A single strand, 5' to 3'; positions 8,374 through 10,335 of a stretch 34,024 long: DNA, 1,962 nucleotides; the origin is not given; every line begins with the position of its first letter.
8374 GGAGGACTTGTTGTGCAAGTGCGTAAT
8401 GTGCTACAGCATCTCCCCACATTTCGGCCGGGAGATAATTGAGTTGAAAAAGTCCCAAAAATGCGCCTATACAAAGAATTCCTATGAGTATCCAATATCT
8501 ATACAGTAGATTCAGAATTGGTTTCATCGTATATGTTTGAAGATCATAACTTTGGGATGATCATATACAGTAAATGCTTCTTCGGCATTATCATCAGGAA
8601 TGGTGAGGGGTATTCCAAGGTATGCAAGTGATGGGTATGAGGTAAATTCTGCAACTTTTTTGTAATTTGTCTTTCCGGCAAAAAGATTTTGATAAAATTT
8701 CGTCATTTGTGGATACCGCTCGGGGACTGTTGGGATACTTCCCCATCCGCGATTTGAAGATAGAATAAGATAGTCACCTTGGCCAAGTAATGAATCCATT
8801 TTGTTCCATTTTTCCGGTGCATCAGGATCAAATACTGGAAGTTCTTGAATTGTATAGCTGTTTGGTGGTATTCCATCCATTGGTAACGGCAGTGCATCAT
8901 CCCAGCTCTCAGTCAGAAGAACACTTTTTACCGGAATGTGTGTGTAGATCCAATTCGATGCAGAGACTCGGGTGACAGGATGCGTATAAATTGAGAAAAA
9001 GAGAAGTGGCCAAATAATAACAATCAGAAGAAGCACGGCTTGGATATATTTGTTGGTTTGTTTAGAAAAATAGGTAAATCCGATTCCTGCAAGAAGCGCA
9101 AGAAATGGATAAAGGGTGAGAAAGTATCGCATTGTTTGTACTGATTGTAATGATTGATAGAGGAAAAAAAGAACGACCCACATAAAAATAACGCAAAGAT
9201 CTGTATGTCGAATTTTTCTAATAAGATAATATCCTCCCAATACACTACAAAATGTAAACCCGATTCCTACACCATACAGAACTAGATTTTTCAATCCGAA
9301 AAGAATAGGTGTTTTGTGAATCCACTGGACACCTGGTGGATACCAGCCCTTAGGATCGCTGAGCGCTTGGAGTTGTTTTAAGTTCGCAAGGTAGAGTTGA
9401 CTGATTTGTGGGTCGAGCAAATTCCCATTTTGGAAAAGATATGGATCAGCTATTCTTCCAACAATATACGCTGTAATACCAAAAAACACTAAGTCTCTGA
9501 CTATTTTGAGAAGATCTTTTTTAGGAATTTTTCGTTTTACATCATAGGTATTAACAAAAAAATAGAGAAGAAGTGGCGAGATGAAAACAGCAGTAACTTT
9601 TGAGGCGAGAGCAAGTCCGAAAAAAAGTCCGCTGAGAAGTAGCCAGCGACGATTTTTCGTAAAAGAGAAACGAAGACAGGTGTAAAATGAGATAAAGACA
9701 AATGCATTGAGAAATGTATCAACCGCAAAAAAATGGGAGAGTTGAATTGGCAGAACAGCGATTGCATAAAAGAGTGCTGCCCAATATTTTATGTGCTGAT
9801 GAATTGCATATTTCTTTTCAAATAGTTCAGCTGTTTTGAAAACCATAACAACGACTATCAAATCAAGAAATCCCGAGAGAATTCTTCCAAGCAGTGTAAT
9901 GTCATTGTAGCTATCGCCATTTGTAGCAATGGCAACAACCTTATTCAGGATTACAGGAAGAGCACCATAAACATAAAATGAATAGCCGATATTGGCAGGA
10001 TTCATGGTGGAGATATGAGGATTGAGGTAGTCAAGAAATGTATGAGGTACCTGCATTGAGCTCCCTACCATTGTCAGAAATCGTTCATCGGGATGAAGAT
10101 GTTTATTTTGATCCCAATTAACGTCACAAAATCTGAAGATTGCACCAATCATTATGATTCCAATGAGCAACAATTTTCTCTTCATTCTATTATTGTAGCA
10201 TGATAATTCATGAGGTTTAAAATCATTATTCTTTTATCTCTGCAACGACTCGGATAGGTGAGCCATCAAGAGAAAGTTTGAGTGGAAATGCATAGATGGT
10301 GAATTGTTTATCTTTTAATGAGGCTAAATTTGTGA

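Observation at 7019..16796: Nine-gene, gap-free minus-strand array joins PilN/PilO, an LPXTG stalk protein, three GT-C glycosyltransferases, a cyclase-fold hydrolase and a flavoprotein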

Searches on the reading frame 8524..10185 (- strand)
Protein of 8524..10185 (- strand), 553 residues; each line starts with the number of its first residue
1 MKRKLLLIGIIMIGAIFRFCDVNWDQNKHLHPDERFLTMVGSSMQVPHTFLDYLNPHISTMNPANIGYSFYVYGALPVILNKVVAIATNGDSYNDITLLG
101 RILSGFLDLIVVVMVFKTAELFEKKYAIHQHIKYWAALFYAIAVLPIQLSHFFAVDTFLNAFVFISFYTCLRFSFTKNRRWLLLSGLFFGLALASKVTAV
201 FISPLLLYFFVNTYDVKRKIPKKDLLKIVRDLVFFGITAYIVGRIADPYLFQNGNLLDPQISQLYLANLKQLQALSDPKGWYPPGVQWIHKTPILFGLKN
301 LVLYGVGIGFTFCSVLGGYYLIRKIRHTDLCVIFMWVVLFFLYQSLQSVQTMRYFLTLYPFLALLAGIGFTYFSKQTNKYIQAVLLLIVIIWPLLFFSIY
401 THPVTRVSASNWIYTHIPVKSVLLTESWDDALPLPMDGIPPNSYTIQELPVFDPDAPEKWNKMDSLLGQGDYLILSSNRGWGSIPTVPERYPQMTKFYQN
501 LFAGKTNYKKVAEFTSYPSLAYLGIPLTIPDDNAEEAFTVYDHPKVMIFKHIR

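Call 4: search_protein_families(library=pfam, proteins=[window:8524-10185:-], max_evalue=0.1)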
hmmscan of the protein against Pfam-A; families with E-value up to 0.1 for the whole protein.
window:8524-10185:- (553 aa): 1 family
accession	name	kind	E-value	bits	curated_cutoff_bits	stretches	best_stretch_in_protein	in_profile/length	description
PF13231.12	PMT_2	-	1.6e-09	38.6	26.1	1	109-218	33-136/160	Dolichyl-phosphate-mannose-protein mannosyltransferase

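Call 5: search_protein_families(library=ncbifam, proteins=[window:8524-10185:-], max_evalue=0.01)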
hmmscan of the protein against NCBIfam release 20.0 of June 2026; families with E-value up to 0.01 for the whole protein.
window:8524-10185:- (553 aa): 1 family
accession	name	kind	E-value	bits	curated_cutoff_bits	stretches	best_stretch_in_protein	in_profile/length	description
TIGR03663.1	TIGR03663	subfamily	0.0032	16.6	126.25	1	110-382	79-348/435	flippase activity-associated protein Agl23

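Call 8: search_solved_structures(query=window:8524-10185:-, max_evalue=1)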
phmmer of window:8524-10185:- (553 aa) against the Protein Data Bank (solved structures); distinct sequences matched with E-value up to 1: 0.

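Call 37: find_homologous_proteins(query=window:8524-10185:-, max_evalue=0.00001)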
Query window:8524-10185:- (553 aa): 1506 proteins with E <= 0.00001 among 8000 candidates; the best 120 are listed.
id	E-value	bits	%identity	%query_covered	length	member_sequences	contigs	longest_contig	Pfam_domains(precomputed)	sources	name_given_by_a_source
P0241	0.0e+0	1265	100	100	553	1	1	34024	PF13231.13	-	-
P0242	0.0e+0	1068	84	100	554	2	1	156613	PF13231.13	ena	-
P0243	5.7e-288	974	75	100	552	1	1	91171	PF13231.13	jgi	-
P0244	1.9e-285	966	75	100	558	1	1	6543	PF13231.13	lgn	-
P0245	7.5e-284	961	74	100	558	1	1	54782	PF13231.13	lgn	-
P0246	1.4e-283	960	74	98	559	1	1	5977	PF02366.25,PF13231.13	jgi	jgi:4-amino-4-deoxy-L-arabinose transferase-like glycosyltransferase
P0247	3.2e-282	955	74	97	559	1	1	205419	PF13231.13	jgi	jgi:dolichyl-phosphate-mannose-protein mannosyltransferase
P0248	5.0e-282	955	74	97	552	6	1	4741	PF13231.13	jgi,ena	-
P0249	3.9e-281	952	73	100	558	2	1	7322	PF13231.13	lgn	-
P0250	2.4e-277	939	73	98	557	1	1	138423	PF13231.13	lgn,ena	-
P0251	6.2e-276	935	71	100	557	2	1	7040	PF13231.13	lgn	-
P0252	1.5e-271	920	72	99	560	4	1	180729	PF13231.13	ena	-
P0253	9.9e-267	904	69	100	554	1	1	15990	PF13231.13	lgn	-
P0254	7.3e-265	898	69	100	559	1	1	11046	PF13231.13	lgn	-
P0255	1.1e-264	898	69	100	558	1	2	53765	PF13231.13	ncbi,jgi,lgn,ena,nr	ncbi:MAG TPA: glycosyltransferase family 39 protein [Candidatus Sulfotelmatobacter sp.]|jgi:hypothet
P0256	4.5e-263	892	69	100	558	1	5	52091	PF13231.13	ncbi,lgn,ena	-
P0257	2.7e-260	883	69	99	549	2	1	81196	PF02366.25,PF13231.13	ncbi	-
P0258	6.3e-259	879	70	97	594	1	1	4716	PF02366.25,PF13231.13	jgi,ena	-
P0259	9.0e-259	878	68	98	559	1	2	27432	PF13231.13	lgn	-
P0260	6.1e-258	875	67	99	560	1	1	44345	PF02366.25,PF13231.13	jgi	jgi:hypothetical protein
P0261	1.1e-257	874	68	97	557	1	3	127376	PF13231.13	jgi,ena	-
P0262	2.9e-257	873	67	97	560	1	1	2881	PF13231.13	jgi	jgi:Dolichyl-phosphate-mannose-protein mannosyltransferase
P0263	3.3e-256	870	68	99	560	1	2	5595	PF02366.25,PF13231.13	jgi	jgi:4-amino-4-deoxy-L-arabinose transferase-like glycosyltransferase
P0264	2.0e-252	857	67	99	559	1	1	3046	PF13231.13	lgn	-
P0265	5.6e-252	856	67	100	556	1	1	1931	PF02366.25,PF13231.13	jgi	jgi:Dolichyl-phosphate-mannose-protein mannosyltransferase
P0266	1.4e-250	851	64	100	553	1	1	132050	PF13231.13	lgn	-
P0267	1.8e-248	844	65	97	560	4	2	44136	PF13231.13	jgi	-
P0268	3.6e-245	833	65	100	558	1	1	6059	PF13231.13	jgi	jgi:hypothetical protein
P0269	6.2e-244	829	66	97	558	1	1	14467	PF13231.13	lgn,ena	-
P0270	1.4e-239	815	66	96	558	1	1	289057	PF02366.25,PF13231.13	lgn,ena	-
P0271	9.4e-238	809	64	100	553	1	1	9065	PF13231.13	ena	-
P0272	4.8e-235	800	69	92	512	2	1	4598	PF02366.25,PF13231.13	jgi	-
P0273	7.6e-234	796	63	100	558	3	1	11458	PF13231.13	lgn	-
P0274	3.5e-233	794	67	93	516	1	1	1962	PF02366.25,PF13231.13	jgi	-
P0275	1.2e-232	792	63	100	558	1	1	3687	PF13231.13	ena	-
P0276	3.3e-226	771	61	99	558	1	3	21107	PF02366.25,PF13231.13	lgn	-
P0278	1.0e-217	742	60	99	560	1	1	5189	PF13231.13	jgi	jgi:hypothetical protein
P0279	2.6e-217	741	59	97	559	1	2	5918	PF13231.13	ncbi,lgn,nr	ncbi:MAG: glycosyltransferase family 39 protein [Candidatus Levybacteria bacterium]|nr:glycosyltrans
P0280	5.9e-216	737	59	97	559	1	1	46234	PF13231.13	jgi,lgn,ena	jgi:hypothetical protein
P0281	3.6e-215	734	59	99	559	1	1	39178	PF13231.13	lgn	-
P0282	3.8e-215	734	59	99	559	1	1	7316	PF13231.13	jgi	jgi:hypothetical protein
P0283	3.9e-215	734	57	100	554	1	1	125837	PF13231.13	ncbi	-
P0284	1.5e-213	729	57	99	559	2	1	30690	PF13231.13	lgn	-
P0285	6.1e-213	727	58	97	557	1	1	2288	PF13231.13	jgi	jgi:hypothetical protein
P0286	7.3e-213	726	57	97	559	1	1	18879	PF13231.13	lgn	-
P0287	4.7e-211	720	58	99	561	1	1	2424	PF13231.13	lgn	-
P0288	6.7e-210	717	56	100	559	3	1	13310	PF13231.13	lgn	-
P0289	9.0e-210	716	57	99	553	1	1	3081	PF13231.13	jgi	jgi:hypothetical protein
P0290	5.9e-207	707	56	97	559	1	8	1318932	PF13231.13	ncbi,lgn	-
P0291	1.6e-204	699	58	97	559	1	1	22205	PF02366.25,PF13231.13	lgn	-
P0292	5.2e-203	694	55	100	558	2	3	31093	PF13231.13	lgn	-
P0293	1.2e-201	689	56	99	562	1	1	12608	PF02366.25,PF13231.13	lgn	-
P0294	1.0e-199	683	56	99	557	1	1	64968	PF13231.13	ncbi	-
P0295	1.0e-199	683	56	97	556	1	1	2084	PF02366.25,PF13231.13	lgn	-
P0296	3.7e-195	668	53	100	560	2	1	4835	PF13231.13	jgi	jgi:hypothetical protein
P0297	4.9e-195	668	54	99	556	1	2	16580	PF13231.13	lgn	-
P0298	2.4e-194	665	54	99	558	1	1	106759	PF13231.13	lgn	-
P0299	2.2e-193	662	56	97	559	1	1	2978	PF02366.25,PF13231.13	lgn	-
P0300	3.7e-192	658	55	97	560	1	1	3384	PF13231.13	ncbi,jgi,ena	-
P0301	3.8e-192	658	54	100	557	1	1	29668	PF13231.13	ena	-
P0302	2.2e-191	656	54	100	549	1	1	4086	PF13231.13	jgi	jgi:hypothetical protein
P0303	1.5e-190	653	53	100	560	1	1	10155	PF13231.13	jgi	jgi:4-amino-4-deoxy-L-arabinose transferase-like glycosyltransferase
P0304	1.7e-190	653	55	99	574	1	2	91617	PF13231.13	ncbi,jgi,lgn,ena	-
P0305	1.9e-190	652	55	98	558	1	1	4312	PF02366.25,PF13231.13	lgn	-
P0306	4.3e-190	651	55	97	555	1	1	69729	PF02366.25,PF13231.13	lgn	-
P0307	4.6e-190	651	55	99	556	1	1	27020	PF13231.13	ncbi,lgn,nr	ncbi:glycosyltransferase family 39 protein [Candidatus Roizmanbacteria bacterium]|nr:glycosyltransfe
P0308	5.0e-189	648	53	99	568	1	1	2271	PF02366.25,PF13231.13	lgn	-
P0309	7.3e-189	647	53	98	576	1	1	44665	PF13231.13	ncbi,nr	ncbi:MAG: glycosyltransferase family 39 protein [Candidatus Levybacteria bacterium]|nr:glycosyltrans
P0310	1.2e-188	646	53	97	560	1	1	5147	PF02366.25,PF13231.13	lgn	-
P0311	1.5e-188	646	52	98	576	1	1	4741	PF13231.13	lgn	-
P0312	1.8e-188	646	53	100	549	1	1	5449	PF13231.13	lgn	-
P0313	6.8e-187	641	53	97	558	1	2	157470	PF02366.25,PF13231.13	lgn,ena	-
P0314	9.8e-187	640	52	96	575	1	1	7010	PF13231.13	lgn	-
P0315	1.1e-186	640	66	77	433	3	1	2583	PF02366.25,PF13231.13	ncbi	-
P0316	2.2e-186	639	52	100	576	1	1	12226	PF02366.25,PF13231.13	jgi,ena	-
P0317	2.2e-186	639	52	100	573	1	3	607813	PF02366.25,PF13231.13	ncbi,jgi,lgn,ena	-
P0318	2.4e-186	639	51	97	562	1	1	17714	PF13231.13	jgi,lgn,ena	-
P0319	8.1e-186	637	52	99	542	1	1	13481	PF13231.13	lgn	-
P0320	1.8e-185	636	50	99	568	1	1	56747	PF13231.13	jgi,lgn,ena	-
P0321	1.9e-185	636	52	99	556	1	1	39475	PF13231.13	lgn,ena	-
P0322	2.9e-185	635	54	97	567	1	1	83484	PF13231.13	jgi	jgi:hypothetical protein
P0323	4.3e-185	635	53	100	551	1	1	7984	PF13231.13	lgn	-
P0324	5.4e-185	634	52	99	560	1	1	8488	PF02366.25,PF13231.13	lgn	-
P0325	5.5e-185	634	54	100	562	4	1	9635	PF02366.25,PF13231.13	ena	-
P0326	7.6e-185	634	53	99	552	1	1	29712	PF13231.13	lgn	-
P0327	2.0e-184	633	53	99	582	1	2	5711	PF02366.25,PF13231.13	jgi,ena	-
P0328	2.6e-183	629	51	100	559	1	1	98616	PF13231.13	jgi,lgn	-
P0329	5.4e-183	628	51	99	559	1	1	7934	PF13231.13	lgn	-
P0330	1.3e-182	627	54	96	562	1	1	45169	PF02366.25,PF13231.13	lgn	-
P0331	3.1e-182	625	53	99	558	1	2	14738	PF13231.13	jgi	jgi:4-amino-4-deoxy-L-arabinose transferase-like glycosyltransferase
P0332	4.0e-182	625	51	97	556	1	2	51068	PF02366.25,PF13231.13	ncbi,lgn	-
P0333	1.1e-181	624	52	99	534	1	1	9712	PF02366.25,PF13231.13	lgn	-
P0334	1.2e-181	623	52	98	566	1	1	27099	PF02366.25,PF13231.13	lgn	-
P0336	2.7e-181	622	52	97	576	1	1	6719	PF02366.25,PF13231.13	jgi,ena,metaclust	metaclust:\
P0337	3.2e-181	622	53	98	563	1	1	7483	PF13231.13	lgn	-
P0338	5.4e-181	621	50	97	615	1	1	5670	PF13231.13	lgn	-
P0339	8.2e-181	621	50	97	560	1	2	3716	PF13231.13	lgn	-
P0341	3.2e-180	619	52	97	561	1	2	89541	PF13231.13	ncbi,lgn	-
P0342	4.5e-180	618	52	99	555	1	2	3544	PF13231.13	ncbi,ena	-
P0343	7.7e-180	617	51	100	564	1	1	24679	PF02366.25,PF13231.13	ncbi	-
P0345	1.0e-179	617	51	100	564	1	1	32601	PF02366.25,PF13231.13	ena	-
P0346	1.1e-179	617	51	100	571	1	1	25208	PF13231.13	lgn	-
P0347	1.2e-179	617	50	100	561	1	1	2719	PF02366.25,PF13231.13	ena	-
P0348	1.3e-179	617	51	99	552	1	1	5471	PF13231.13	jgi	jgi:4-amino-4-deoxy-L-arabinose transferase-like glycosyltransferase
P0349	1.5e-179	617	52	99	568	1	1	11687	PF13231.13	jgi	jgi:hypothetical protein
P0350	2.1e-179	616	49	100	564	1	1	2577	PF13231.13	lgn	-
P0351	2.2e-179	616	51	100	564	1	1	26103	PF02366.25,PF13231.13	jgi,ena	-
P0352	3.1e-179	615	51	98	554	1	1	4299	PF02366.25,PF13231.13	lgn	-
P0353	5.4e-179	615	52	100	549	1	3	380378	PF13231.13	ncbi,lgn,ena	ncbi:MAG: glycosyltransferase family 39 protein [Patescibacteria group bacterium]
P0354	6.1e-179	614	51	97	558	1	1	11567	PF13231.13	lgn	-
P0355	8.5e-179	614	51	97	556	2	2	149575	PF13231.13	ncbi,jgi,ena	-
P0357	1.4e-178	613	52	100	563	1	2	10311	PF02366.25,PF13231.13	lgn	-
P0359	2.2e-178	613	50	98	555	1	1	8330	PF13231.13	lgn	-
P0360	4.6e-178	612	51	97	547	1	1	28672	PF02366.25,PF13231.13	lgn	-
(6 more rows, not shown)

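Call 50: predict_structure(alignment_id=A4)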
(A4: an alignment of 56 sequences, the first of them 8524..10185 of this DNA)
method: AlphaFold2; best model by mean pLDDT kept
length: 553 residues; sequences in the alignment: 56
mean_pLDDT: 89.7   pTM: 0.89
mean pLDDT of the five models: 89.7, 88.9, 88.3, 87.5, 86.4
residues with pLDDT >= 90: 356; 70-90: 176; 50-70: 19; < 50: 2
segments of 3 or more residues with pLDDT < 50: none
pLDDT, mean of each block of 10 residues (from residue 1): 91 92 79 85 93 95 93 92 93 90 93 98 94 97 83 76 98 95 98 94 95 83 89 97 95 91 93 77 72 85 89 97 93 97 85 86 98 95 94 86 84 93 88 83 88 91 96 90 87 95 96 89 88 62 82 89
secondary structure, 60 per line:
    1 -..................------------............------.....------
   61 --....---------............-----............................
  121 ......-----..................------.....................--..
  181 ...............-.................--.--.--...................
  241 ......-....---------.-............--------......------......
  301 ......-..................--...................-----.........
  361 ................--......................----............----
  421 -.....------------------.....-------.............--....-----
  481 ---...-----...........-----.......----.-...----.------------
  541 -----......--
elements in order: H2-19 H32-43 H50-54 H63-66 H76-87 H93-126 H132-149 H156-176 H179-195 H197-213 H222-246 H263-274 H283-288 H295-306 H308-325 H328-346 H352-376 H379-400 H405-416 E422-426 E445-449 H457-469 E472-475 H492-502 E508-514 E546-551

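Call 54: fold_search(model_id=the predicted structure, library=pdb)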
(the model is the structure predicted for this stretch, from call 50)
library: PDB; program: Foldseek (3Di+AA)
matches with E <= 10: 203; with E <= 0.001: 17
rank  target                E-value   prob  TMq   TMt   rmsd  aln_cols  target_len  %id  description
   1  8age_A                3.4e-06  1.00  0.50  0.44  13.6       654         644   12  Structure of yeast oligosaccharylransferase complex with acceptor peptide bound (released 2022-12-07)
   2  9n9j_I                4.6e-06  1.00  0.45  0.37  10.8       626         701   12  Structure of a GRP94 folding intermediate engaged with a CCDC134- and FKBP11-bound secretory translocon (released 2025-11-19)
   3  8b6l_I                8.8e-06  1.00  0.44  0.37  13.9       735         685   11  Subtomogram average of the human Sec61-TRAP-OSTA-translocon (released 2022-12-07)
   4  6c26_A                1.2e-05  1.00  0.46  0.41  15.4       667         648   12  The Cryo-EM structure of a eukaryotic oligosaccharyl transferase complex (released 2018-01-31)
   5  6ezn_F                1.4e-05  1.00  0.46  0.40  13.6       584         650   13  Cryo-EM structure of the yeast oligosaccharyltransferase (OST) complex (released 2018-01-17)
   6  6ftg_5                1.4e-05  1.00  0.42  0.37  15.4       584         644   13  Subtomogram average of OST-containing ribosome-translocon complexes from canine rough microsomal membranes (released 2018-03-21)
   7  3waj                  2.1e-05  1.00  0.44  0.33  14.5       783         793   11  Crystal structure of the Archaeoglobus fulgidus oligosaccharyltransferase (O29867_ARCFU) complex with Zn and sulfate (released 2013-10-30)
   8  7e9s_A                2.1e-05  1.00  0.44  0.31  14.8       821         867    9  Archaeal oligosaccharyltransferase AglB from Archaeoglobus fulgidus in complex with an inhibitory peptide and a dolich (released 2021-09-08)
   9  5gmy_A                3.6e-05  1.00  0.44  0.32  15.1       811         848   10  Crystal structure of the Archaeoglobus fulgidus oligosaccharyltransferase (O29867_ARCFU) tethered with an acceptor pep (released 2017-02-01)
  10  8agb_A                5.7e-05  1.00  0.44  0.39  13.7       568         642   13  Structure of yeast oligosaccharylransferase complex with lipid-linked oligosaccharide bound (released 2022-12-07)
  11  8pn9_A                5.7e-05  1.00  0.45  0.39  11.2       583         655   12  Structure of human oligosaccharyltransferase OST-A complex bound to NGI-1 (released 2024-05-08)
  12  3wak                  6.3e-05  1.00  0.46  0.32  14.9       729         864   12  Crystal structure of the Archaeoglobus fulgidus oligosaccharyltransferase (O29867_ARCFU) in the apo form (released 2013-10-30)
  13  6s7t_A                7.1e-05  1.00  0.43  0.35  11.2       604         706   13  Cryo-EM structure of human oligosaccharyltransferase complex OST-B (released 2019-12-18)
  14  8agc_A                7.8e-05  1.00  0.44  0.37  14.4       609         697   11  Structure of yeast oligosaccharylransferase complex with lipid-linked oligosaccharide and non-acceptor peptide bound (released 2022-12-07)
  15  6s7o_A                8.1e-05  1.00  0.47  0.41  13.9       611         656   12  Cryo-EM structure of human oligosaccharyltransferase complex OST-A (released 2019-12-18)
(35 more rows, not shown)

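Call 63: find_encoding_contigs(protein=P0242, flank=10000, max_places=2)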
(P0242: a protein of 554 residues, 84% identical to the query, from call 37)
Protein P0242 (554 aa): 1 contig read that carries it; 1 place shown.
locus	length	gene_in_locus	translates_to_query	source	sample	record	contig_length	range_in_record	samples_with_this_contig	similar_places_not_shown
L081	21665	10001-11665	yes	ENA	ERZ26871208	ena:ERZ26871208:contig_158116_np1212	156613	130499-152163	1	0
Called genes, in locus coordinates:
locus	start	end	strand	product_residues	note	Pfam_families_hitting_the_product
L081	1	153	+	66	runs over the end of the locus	-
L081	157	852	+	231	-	-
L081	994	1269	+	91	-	-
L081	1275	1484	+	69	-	-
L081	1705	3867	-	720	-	PF00009:GTP_EFTU, PF22042:EF-G_D2, PF03144:GTP_EFTU_D2, PF14492:EFG_III, PF16658:RF3_C, PF03764:EFG_IV, PF00679:EFG_C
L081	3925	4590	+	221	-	-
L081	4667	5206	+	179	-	PF04350:PilO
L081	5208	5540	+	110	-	-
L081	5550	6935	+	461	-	PF16656:Pur_ac_phosph_N, PF19077:Big_13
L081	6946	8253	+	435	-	PF00070:Pyr_redox (faint), PF01266:DAO, PF01593:Amino_oxidase, PF07992:Pyr_redox_2 (faint), PF13450:NAD_binding_8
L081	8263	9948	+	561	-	PF13231:PMT_2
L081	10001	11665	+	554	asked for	PF13231:PMT_2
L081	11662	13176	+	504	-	-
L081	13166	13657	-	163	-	PF00534:Glycos_transf_1, PF13692:Glyco_trans_1_4, PF20706:GT4-conflict (weak)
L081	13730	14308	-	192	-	PF13439:Glyco_transf_4 (weak), PF13579:Glyco_trans_4_4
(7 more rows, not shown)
